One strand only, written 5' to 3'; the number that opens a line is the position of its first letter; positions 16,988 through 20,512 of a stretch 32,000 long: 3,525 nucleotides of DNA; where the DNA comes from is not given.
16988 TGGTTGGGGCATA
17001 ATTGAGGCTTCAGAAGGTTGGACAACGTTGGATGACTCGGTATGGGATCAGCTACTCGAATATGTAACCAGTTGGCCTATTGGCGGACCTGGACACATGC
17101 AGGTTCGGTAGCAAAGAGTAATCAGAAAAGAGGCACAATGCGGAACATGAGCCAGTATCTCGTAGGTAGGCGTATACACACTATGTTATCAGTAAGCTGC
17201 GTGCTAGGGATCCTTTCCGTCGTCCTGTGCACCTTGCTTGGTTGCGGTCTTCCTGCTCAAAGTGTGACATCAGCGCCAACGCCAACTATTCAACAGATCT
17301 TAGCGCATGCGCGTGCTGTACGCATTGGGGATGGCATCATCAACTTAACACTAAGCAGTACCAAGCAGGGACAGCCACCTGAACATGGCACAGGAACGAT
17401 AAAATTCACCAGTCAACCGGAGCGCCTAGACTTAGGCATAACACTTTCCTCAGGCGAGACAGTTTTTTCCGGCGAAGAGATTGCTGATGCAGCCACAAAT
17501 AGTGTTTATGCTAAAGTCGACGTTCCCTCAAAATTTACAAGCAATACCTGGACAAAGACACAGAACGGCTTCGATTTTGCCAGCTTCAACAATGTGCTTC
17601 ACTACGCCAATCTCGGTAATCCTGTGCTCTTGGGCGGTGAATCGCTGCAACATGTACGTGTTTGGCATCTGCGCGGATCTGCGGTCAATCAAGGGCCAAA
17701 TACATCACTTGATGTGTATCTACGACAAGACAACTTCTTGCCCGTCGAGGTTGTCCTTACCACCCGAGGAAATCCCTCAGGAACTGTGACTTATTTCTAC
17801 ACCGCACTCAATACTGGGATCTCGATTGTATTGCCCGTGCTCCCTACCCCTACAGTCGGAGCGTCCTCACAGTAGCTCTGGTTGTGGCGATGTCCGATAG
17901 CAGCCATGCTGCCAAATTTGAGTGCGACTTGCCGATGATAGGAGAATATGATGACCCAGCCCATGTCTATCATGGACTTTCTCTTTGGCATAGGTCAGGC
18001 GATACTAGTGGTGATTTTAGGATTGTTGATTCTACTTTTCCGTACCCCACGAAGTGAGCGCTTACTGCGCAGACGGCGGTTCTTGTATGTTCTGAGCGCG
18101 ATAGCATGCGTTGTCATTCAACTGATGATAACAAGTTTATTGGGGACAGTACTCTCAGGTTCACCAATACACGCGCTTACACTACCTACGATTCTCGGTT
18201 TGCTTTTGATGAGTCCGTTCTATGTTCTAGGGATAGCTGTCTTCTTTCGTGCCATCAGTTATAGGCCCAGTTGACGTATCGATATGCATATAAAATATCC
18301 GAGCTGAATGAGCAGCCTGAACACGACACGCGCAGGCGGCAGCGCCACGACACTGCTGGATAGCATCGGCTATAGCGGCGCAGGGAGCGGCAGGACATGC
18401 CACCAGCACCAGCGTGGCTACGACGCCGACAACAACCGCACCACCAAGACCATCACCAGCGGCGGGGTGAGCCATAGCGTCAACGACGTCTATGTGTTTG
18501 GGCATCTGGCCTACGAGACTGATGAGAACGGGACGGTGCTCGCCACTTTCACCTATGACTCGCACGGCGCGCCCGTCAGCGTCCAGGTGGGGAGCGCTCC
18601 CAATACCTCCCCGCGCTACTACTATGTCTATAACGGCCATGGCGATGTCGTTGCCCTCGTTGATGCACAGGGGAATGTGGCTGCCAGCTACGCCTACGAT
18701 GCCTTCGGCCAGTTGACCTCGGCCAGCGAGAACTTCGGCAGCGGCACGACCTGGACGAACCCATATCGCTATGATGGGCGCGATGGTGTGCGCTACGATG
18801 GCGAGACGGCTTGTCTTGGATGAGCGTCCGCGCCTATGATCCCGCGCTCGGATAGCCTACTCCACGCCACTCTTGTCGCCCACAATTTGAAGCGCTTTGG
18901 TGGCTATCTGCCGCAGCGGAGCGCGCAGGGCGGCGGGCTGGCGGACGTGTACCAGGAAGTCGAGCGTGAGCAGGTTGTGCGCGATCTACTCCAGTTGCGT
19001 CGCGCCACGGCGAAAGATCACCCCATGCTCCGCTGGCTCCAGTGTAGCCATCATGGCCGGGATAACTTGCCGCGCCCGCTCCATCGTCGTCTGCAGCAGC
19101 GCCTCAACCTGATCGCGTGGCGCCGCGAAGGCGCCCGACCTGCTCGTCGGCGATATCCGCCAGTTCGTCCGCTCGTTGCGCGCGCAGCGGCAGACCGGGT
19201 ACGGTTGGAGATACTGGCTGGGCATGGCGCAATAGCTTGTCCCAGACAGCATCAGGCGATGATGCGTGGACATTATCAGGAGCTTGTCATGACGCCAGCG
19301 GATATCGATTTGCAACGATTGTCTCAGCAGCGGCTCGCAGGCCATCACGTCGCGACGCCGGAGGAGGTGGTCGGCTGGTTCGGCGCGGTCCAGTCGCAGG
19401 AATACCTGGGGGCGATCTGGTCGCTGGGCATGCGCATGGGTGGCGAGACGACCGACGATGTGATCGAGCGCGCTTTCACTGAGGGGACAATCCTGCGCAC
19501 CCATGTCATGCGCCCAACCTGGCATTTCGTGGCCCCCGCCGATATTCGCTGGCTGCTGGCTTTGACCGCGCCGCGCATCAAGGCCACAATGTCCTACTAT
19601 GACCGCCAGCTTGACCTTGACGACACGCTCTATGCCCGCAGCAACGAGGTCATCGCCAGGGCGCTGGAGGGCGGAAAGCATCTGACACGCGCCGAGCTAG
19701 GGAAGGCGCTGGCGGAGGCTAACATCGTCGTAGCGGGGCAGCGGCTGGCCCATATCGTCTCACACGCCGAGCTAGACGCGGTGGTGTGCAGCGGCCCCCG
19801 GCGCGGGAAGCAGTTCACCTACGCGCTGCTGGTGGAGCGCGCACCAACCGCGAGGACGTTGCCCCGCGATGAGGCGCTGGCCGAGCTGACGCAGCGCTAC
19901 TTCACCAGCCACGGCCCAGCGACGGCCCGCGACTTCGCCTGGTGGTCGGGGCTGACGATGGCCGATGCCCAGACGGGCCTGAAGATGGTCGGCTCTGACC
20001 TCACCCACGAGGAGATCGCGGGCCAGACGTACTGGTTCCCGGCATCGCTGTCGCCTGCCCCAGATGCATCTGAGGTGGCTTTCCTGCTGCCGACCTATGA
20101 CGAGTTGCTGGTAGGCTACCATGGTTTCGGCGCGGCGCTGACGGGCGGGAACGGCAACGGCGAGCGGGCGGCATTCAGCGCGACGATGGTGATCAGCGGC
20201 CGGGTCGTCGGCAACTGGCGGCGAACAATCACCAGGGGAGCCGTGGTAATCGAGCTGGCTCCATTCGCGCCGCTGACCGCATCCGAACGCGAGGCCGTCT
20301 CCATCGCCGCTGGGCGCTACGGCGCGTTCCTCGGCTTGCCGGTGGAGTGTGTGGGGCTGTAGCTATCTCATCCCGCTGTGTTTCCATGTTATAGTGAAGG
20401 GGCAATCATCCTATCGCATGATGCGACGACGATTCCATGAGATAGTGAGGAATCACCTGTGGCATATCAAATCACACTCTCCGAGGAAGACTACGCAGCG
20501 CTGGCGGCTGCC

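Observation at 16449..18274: Orphan tip CT2 has a glycine-zipper hydrophobic hairpin, suggesting a membrane-targeting toxin; two different candidate immunity genes follow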

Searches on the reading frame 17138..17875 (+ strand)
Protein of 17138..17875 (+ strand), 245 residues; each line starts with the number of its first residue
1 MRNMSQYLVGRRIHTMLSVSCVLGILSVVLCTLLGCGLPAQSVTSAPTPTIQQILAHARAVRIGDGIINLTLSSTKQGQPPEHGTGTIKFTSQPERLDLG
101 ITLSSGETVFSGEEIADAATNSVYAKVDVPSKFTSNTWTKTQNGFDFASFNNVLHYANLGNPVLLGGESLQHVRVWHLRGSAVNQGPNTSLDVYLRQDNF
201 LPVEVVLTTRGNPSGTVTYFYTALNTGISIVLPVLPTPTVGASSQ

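Call 3: search_protein_families(library=pfam, proteins=[window:17138-17875:+], max_evalue=0.1)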
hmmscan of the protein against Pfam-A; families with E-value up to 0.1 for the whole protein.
window:17138-17875:+ (245 aa): 0 families

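Call 4: search_protein_families(library=ncbifam, proteins=[window:17138-17875:+], max_evalue=0.1)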
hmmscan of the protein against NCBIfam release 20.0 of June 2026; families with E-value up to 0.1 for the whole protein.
window:17138-17875:+ (245 aa): 1 family
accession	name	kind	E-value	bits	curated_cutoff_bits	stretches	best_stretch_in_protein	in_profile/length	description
NF053640.1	Mfer335_fam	equivalog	0.035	13.1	400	0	181-219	332-370/378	Mfer335 family protein PmurA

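Call 6: search_protein_families(library=padloc, proteins=[window:17138-17875:+], max_evalue=1)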
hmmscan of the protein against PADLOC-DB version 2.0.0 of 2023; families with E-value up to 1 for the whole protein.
window:17138-17875:+ (245 aa): 0 families

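Call 40: search_protein_families(library=pfam, alignment_id=A6, max_evalue=10)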
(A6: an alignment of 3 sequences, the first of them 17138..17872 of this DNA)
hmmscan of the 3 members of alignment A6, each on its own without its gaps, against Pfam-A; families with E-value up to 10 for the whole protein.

A. member 1, window:17138-17872:+ (245 aa): 0 families

B. families by the number of members that match (of 3 scanned): 1 family
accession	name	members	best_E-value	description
PF17131.11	LolA_like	1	0.016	Outer membrane lipoprotein-sorting protein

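Call 42: search_solved_structures(query=A6, max_evalue=10)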
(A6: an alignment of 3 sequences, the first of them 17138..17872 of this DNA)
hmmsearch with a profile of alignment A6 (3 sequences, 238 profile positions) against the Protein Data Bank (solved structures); distinct sequences matched with E-value up to 10: 1.
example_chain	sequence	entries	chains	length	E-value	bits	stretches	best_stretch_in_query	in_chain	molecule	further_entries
6czj_A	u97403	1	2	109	0.18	14.3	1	63-108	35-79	b10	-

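Call 45: find_related_loci(query=A6, collection=genome_contigs, flank=10000)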
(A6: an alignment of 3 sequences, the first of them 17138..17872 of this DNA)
Query A6 (245 aa) in genome_contigs; peptide patterns used: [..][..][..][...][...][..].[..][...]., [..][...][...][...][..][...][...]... (x = any residue, [..] = any of these).
183 stretches matched a pattern, but none encodes a relative of the query by tblastn (E <= 1e-3).

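Call 46: list_cluster_members(proteins=[P0001, P0009, window:17138-17872:+, window:18836-20359:+])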
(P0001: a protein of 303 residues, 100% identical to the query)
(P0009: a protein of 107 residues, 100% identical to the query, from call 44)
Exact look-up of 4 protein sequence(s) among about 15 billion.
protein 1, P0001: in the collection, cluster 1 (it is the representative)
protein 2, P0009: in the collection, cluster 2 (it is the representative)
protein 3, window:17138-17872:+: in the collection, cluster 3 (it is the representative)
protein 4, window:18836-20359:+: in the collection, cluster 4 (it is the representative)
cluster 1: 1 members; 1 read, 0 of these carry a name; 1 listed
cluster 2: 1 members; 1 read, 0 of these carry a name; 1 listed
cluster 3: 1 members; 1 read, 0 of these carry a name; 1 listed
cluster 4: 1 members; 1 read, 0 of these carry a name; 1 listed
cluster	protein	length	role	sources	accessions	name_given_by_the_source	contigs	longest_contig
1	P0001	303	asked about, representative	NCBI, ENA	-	-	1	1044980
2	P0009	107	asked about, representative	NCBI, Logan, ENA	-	-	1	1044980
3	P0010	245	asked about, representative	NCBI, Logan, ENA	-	-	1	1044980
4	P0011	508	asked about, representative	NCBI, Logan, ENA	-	-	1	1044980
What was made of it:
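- Tried and rejected: Cluster look-up gave no names (call 46).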

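Call 47: find_related_loci(query=A6, collection=metagenome_contigs, flank=10000)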
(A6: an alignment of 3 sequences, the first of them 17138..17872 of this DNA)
Query A6 (245 aa) in metagenome_contigs; peptide patterns used: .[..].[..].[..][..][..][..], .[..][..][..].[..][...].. (x = any residue, [..] = any of these).
313 stretches matched a pattern; 1 encode a relative of the query (tblastn E <= 1e-3); 1 distinct loci.
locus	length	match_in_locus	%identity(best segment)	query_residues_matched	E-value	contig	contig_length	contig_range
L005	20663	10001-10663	30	21-235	2e-21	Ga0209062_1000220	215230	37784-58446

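Call 94: search_protein_families(library=pfam, proteins=[L005:9842-10669:+], max_evalue=1)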
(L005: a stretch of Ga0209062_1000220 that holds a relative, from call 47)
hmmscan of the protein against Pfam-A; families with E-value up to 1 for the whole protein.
L005:9842-10669:+ (276 aa): 0 families
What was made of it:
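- On LolA-like lipoprotein fold (PF17131): The window protein gives no hit (calls 3, 40, 94).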

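Call 104: search_protein_families(library=pfam, proteins=[L005:10690-11817:-], max_evalue=0.01)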
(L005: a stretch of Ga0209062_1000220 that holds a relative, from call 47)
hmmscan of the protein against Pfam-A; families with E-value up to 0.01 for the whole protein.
L005:10690-11817:- (375 aa): 2 families
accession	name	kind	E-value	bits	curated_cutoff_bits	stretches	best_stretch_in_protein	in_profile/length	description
PF02350.25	Epimerase_2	-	1.2e-104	350.4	30.6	1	39-365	4-346/347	UDP-N-acetylglucosamine 2-epimerase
PF13579.12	Glyco_trans_4_4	-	3.6e-05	24.6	29.7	1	35-175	11-148/158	Glycosyl transferase 4-like domain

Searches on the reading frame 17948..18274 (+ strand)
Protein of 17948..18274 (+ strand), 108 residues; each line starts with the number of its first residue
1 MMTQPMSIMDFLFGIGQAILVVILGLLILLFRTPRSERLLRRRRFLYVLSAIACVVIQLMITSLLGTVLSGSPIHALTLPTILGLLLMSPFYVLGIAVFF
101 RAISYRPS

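Call 3: search_protein_families(library=pfam, proteins=[window:17948-18274:+], max_evalue=0.1)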
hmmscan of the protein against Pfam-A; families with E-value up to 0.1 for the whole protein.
window:17948-18274:+ (108 aa): 2 families
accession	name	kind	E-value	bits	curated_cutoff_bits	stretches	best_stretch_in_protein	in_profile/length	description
PF04138.20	GtrA_DPMS_TM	-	0.0064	17.1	26.1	1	28-86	49-106/117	GtrA/DPMS, transmembrane domain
PF16927.11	HisKA_7TM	-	0.046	14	28.6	1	15-96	140-214/224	N-terminal 7TM region of histidine kinase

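Call 4: search_protein_families(library=ncbifam, proteins=[window:17948-18274:+], max_evalue=0.1)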
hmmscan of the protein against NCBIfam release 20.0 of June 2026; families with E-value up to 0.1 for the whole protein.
window:17948-18274:+ (108 aa): 1 family
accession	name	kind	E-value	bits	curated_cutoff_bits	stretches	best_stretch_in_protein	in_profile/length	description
NF003963.0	PRK05454.2-6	equivalog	0.063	11.6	884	1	36-96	32-88/610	glucans biosynthesis glucosyltransferase MdoH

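Call 6: search_protein_families(library=padloc, proteins=[window:17948-18274:+], max_evalue=1)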
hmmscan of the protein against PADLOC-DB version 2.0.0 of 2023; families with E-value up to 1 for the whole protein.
window:17948-18274:+ (108 aa): 0 families

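Call 44: find_homologous_proteins(query=window:17948-18271:+, max_evalue=0.01)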
Query window:17948-18271:+ (108 aa): 1 proteins with E <= 0.01 among 21 candidates.
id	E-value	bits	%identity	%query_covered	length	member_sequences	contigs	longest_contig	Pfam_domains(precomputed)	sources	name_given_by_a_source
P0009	1.3e-56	207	100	99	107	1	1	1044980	-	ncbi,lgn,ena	-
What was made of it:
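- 17948..18274 (+): Small 3-TM membrane protein, 108 aa. It is the candidate second partner (co-immunity). The word-based search found no other homologue (call 44).
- Tried and rejected: The word-based search with the TM protein found only itself (call 44).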

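Call 95: find_encoding_contigs(protein=P0009, flank=10000, max_places=3)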
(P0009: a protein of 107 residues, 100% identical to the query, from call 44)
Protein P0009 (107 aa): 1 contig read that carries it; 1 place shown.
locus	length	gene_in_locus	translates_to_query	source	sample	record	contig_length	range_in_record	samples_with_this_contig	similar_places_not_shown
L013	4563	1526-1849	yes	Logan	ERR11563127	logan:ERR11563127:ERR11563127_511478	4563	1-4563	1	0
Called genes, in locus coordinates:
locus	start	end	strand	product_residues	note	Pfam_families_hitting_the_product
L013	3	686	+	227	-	?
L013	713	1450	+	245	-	-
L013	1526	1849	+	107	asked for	-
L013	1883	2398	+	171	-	PF05593:RHS_repeat (weak)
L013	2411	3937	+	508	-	PF06224:AlkZ-like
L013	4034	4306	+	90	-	-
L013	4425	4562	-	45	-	?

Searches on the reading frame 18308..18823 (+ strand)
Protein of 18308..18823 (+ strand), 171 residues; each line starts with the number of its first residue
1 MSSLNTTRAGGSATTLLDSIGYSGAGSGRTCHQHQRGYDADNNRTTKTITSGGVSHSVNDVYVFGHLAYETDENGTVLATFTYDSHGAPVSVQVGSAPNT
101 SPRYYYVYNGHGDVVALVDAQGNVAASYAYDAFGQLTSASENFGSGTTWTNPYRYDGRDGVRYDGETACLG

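Call 3: search_protein_families(library=pfam, proteins=[window:18308-18823:+], max_evalue=0.1)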
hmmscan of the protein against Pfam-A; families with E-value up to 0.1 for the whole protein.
window:18308-18823:+ (171 aa): 1 family
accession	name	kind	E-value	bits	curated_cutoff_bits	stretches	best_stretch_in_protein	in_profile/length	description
PF05593.20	RHS_repeat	-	3.7e-11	43.6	22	2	108-140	1-32/38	RHS Repeat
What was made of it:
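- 18308..18850 (+): Third orphan Rhs core fragment. It is frameshifted and truncated inside ..............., with no tip, and marks the end of the array. RHS_repeat E 3.7e-11 (call 3).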

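Call 4: search_protein_families(library=ncbifam, proteins=[window:18308-18823:+], max_evalue=0.1)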
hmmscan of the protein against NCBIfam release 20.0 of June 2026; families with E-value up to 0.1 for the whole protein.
window:18308-18823:+ (171 aa): 2 families
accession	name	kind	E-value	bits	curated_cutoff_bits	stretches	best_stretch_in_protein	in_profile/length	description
TIGR01643.1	YD_repeat_2x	repeat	3.6e-06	27.2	15.8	1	108-138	1-30/42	YD repeat-containing protein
NF010093.0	PRK13579.1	equivalog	0.031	13.1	459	1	40-104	307-368/371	glycine cleavage system aminomethyltransferase GcvT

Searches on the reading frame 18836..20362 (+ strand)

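Call 3: search_protein_families(library=pfam, proteins=[window:18836-20362:+], max_evalue=0.1)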
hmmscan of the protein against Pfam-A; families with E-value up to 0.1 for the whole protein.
window:18836-20362:+ (508 aa): 1 family
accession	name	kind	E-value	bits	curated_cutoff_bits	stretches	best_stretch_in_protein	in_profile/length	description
PF06224.18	AlkZ-like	-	2.1e-62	212.1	25.9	1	179-498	1-329/329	DNA glycosylase AlkZ-like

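Call 4: search_protein_families(library=ncbifam, proteins=[window:18836-20362:+], max_evalue=0.1)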
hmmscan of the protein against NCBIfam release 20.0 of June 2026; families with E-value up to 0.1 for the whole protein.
window:18836-20362:+ (508 aa): 0 families
